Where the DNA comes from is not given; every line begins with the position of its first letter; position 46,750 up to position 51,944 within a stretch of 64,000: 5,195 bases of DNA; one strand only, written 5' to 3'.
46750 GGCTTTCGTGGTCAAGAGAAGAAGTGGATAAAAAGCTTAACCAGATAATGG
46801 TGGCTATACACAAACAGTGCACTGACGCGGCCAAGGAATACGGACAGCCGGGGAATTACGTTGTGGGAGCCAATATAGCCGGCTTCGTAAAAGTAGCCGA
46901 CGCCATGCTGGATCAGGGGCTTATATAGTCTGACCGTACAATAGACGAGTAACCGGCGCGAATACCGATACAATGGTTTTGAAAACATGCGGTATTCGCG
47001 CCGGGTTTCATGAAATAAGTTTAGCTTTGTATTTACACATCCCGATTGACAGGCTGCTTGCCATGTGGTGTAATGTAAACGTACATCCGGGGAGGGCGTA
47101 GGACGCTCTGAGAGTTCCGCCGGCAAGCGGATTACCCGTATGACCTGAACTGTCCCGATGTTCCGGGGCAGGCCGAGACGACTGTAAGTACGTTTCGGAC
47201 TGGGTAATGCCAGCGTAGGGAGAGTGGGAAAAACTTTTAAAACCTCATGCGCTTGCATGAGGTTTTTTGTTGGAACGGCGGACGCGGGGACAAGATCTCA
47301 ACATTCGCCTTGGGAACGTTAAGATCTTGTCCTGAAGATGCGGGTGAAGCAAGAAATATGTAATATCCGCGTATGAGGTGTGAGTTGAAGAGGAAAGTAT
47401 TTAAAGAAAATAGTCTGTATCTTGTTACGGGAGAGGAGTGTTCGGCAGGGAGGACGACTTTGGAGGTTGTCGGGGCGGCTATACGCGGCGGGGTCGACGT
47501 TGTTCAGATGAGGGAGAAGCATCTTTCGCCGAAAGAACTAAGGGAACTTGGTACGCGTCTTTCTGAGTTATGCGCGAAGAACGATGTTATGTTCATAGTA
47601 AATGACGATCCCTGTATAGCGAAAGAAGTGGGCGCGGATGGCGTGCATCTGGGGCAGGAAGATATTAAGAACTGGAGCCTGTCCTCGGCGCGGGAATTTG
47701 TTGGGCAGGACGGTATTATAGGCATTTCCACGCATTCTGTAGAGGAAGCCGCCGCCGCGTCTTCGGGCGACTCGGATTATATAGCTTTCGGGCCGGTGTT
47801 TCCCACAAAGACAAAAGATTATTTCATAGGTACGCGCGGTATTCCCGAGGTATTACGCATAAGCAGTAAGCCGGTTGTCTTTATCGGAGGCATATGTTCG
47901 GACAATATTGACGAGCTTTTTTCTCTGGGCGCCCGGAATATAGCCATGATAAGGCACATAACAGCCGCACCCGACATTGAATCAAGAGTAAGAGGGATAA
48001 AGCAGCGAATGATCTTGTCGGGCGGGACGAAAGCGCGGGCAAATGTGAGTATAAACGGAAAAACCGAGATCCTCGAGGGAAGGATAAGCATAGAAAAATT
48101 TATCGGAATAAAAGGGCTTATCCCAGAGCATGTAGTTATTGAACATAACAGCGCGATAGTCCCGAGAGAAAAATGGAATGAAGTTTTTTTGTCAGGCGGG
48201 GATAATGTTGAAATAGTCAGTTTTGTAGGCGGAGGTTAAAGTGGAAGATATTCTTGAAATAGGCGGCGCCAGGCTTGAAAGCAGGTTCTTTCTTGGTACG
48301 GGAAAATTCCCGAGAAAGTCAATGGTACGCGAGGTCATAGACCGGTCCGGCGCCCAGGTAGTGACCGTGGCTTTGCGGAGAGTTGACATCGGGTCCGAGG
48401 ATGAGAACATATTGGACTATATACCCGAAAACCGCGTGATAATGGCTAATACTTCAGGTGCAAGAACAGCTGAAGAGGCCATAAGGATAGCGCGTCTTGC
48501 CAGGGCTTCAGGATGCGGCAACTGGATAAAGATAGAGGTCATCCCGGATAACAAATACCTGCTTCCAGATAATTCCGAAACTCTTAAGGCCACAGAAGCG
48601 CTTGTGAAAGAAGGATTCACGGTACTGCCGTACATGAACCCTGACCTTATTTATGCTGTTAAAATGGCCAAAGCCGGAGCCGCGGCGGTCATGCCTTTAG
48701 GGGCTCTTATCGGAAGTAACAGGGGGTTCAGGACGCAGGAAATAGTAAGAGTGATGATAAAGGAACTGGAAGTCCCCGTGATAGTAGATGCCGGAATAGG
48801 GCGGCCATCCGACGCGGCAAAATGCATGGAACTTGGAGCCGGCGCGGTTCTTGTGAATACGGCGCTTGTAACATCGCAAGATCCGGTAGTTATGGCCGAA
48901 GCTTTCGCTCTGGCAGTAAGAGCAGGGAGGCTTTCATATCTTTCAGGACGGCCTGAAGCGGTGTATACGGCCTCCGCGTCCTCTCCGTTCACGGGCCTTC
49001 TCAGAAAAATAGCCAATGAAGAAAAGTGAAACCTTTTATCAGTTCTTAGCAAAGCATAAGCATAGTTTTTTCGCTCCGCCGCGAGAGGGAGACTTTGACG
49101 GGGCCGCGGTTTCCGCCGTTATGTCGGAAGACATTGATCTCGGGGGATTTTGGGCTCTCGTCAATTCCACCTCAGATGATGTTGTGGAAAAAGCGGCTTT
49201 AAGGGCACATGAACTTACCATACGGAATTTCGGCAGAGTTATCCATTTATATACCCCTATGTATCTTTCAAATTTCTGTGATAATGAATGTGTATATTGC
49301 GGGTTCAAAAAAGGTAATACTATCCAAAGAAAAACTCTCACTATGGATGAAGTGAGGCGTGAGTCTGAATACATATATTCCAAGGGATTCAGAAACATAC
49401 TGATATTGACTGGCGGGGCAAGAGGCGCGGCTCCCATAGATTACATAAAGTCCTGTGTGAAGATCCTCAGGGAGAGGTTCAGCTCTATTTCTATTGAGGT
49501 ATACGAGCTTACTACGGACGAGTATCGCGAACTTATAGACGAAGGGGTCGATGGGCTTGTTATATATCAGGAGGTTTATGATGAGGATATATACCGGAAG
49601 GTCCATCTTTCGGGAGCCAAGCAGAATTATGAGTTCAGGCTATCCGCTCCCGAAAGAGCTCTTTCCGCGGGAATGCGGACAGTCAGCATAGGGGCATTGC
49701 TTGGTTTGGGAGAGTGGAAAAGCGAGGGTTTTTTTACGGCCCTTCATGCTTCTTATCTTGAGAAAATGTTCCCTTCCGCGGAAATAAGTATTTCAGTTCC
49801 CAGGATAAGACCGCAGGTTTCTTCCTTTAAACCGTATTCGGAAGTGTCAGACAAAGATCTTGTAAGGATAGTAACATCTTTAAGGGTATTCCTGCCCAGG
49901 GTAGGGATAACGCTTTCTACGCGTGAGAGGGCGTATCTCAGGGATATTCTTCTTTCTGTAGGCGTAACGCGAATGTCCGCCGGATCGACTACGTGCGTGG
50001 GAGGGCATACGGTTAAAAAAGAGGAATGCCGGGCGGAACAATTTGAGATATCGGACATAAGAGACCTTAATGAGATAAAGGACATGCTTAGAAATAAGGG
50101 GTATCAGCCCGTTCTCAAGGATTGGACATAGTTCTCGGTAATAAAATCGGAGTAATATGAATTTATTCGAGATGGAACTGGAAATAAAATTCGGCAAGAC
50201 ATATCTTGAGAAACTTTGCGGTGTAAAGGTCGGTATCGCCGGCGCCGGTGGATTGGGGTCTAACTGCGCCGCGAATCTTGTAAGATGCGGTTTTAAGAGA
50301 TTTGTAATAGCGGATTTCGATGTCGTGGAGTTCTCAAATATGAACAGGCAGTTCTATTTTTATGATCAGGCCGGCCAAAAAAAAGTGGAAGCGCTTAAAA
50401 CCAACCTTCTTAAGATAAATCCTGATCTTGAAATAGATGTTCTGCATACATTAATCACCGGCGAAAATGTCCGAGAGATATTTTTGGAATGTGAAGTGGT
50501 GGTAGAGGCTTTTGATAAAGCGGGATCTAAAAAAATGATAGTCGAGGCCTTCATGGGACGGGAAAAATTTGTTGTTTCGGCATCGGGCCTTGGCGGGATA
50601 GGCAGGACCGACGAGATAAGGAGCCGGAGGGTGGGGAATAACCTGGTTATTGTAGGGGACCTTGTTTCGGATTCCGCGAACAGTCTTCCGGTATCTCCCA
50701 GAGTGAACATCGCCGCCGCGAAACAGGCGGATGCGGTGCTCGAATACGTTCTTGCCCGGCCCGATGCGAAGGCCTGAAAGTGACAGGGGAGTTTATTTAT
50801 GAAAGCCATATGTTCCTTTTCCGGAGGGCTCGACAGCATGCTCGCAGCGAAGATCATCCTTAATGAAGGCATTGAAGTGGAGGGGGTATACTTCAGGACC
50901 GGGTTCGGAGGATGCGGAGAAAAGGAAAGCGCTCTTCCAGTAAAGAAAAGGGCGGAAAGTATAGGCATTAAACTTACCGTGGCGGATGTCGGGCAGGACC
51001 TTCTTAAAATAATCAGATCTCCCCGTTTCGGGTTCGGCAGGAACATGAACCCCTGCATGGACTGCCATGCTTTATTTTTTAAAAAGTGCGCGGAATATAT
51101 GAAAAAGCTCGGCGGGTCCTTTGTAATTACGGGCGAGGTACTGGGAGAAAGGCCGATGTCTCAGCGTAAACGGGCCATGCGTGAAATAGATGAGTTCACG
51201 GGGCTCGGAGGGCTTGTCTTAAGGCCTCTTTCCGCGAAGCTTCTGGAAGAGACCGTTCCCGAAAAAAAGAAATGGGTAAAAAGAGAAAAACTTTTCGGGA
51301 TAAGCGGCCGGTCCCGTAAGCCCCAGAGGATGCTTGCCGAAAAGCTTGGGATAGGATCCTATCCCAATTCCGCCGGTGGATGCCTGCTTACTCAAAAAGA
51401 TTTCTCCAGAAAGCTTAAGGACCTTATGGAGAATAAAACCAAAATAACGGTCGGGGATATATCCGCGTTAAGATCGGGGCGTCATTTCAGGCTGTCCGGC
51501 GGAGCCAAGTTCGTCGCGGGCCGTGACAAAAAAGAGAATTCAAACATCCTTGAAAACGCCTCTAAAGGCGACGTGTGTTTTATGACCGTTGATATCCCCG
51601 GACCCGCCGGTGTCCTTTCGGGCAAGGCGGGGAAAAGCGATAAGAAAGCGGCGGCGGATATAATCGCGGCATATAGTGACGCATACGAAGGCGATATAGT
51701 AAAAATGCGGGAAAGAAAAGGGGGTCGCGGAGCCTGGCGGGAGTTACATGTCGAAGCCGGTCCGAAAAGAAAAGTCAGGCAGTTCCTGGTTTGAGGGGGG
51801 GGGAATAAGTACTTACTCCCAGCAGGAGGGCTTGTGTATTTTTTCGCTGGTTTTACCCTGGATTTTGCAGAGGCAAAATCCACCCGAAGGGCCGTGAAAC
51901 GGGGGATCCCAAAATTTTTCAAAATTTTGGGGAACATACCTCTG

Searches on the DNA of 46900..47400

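Call 67: search_rna_families(source=window, start=46900, end=47400, threshold=evalue, max_evalue=1)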
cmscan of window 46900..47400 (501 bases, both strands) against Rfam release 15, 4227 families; matches with E-value up to 1: 1.
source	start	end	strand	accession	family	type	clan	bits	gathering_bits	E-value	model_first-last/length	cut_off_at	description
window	47078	47239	+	RF00059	TPP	Cis-reg; riboswitch;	-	40.6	54.3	1.3e-06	1-105/105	no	TPP riboswitch aptamer (THI element)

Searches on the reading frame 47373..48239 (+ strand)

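Call 16: search_protein_families(library=pfam, proteins=[window:47373-48239:+])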
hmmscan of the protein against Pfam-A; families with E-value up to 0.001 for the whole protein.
window:47373-48239:+ (288 aa): 2 families
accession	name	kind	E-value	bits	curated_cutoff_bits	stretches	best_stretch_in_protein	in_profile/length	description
PF02581.23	TMP-TENI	-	2e-53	180.9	27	1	15-196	1-180/180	Thiamine monophosphate synthase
PF02597.26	ThiS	-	2.4e-08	34.8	22.5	1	250-288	39-76/76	ThiS family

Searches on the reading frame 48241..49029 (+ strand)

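Call 16: search_protein_families(library=pfam, proteins=[window:48241-49029:+])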
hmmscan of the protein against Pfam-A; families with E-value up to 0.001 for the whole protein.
window:48241-49029:+ (262 aa): 2 families
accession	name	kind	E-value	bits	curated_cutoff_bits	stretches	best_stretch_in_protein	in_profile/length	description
PF05690.20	ThiG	-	9.4e-102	340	23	1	7-249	2-247/247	Thiazole biosynthesis protein ThiG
PF00977.27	His_biosynth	-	1.4e-07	31.7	23.6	1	164-215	60-111/228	Histidine biosynthesis protein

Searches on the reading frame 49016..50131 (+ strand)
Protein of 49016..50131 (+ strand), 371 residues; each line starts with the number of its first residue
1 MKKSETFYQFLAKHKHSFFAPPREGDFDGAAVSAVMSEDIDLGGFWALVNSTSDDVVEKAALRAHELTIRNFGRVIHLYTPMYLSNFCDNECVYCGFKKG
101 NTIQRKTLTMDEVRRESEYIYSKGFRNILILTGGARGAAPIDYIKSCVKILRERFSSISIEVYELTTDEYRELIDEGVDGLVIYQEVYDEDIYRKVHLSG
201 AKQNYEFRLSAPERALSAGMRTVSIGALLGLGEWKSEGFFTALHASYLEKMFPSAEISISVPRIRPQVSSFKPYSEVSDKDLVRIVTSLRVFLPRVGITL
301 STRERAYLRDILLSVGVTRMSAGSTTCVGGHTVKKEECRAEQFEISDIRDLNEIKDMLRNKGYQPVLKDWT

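Call 16: search_protein_families(library=pfam, proteins=[window:49016-50131:+])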
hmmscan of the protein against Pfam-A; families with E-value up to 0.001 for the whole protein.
window:49016-50131:+ (371 aa): 2 families
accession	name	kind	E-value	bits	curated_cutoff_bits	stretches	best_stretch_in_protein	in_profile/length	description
PF04055.27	Radical_SAM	-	3e-16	60.5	29.5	1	83-233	2-154/166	Radical SAM superfamily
PF06968.18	BATS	-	7.2e-15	55.4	22.2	1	260-364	1-88/88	Biotin and Thiamin Synthesis associated domain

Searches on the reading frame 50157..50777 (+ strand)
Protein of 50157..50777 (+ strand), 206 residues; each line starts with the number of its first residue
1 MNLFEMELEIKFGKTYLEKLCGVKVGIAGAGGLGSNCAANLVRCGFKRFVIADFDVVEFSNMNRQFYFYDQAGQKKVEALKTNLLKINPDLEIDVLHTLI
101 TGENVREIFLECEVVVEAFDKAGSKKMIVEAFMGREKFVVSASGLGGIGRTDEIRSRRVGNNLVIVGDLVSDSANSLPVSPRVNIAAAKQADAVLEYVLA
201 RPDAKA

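Call 16: search_protein_families(library=pfam, proteins=[window:50157-50777:+])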
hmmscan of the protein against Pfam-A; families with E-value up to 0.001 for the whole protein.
window:50157-50777:+ (206 aa): 1 family
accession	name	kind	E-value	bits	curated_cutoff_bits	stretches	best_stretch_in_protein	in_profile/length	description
PF00899.27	ThiF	-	1.6e-34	119.5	28.1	1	12-151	10-150/238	ThiF family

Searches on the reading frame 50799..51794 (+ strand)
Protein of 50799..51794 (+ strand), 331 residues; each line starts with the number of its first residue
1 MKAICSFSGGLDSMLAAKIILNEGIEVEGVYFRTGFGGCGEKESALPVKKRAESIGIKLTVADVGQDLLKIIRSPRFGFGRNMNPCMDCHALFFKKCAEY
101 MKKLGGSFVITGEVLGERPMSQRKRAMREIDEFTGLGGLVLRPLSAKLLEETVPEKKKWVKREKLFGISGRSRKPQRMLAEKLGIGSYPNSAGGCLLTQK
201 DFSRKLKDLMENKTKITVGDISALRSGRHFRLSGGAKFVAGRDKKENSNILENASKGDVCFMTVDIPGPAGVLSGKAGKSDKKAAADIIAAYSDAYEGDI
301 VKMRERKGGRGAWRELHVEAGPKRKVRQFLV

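Call 16: search_protein_families(library=pfam, proteins=[window:50799-51794:+])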
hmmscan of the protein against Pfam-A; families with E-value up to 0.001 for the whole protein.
window:50799-51794:+ (331 aa): 3 families
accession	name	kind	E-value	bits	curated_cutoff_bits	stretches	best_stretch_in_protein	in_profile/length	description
PF18297.6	NFACT-R_2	-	6e-17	62.1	26.9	1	227-329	1-103/104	NFACT protein RNA binding domain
PF03054.22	tRNA_Me_trans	-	2e-08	34.6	20.6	1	1-114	1-127/202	tRNA methyl transferase HUP domain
PF02568.20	ThiI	-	7.1e-06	26.2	20.5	1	2-144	5-144/197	Thiamine biosynthesis protein (ThiI)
